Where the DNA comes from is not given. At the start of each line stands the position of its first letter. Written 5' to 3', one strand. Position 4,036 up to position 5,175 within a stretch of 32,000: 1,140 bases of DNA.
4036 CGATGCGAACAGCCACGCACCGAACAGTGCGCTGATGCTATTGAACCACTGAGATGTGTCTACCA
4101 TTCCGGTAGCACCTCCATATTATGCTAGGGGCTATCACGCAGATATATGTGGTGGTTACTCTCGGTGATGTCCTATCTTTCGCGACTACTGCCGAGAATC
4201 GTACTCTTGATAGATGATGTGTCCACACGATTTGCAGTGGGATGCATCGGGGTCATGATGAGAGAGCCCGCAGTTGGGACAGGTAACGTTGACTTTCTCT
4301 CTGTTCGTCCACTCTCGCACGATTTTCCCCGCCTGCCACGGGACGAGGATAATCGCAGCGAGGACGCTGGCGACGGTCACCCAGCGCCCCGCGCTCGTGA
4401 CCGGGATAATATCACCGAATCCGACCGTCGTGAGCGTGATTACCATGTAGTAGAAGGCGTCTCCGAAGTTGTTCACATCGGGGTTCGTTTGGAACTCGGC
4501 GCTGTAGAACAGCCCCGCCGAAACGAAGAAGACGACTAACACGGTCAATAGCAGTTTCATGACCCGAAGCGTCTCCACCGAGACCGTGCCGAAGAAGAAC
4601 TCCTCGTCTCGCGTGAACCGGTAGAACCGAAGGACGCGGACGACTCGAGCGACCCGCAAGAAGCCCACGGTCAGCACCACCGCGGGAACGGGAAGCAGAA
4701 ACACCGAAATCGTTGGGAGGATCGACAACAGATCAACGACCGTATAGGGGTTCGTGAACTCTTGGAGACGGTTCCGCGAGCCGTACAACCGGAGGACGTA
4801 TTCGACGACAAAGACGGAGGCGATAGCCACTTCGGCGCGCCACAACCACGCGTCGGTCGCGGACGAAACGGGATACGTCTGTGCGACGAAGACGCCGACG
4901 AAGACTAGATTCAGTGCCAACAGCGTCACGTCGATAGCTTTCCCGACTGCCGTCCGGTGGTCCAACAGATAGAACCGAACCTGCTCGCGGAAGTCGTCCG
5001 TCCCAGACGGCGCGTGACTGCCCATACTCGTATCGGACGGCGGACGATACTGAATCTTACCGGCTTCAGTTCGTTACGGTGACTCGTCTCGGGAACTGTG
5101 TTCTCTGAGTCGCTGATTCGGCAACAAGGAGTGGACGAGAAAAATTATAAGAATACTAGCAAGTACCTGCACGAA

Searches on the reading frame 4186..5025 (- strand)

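Call 54: search_protein_families(library=pfam, proteins=[window:4186-5025:-], max_evalue=0.001)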
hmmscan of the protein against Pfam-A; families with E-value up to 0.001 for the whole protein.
window:4186-5025:- (279 aa): 3 families
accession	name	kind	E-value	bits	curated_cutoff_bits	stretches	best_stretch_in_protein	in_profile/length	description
PF00520.37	Ion_trans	-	6.7e-20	71.7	25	1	33-227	6-221/241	Ion transport protein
PF07885.22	Ion_trans_2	-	2.3e-16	59.8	22.5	1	162-237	2-75/79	Ion channel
PF13248.11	Zn_ribbon_3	-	9.6e-05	22.2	27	1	246-269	2-24/26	zinc-ribbon domain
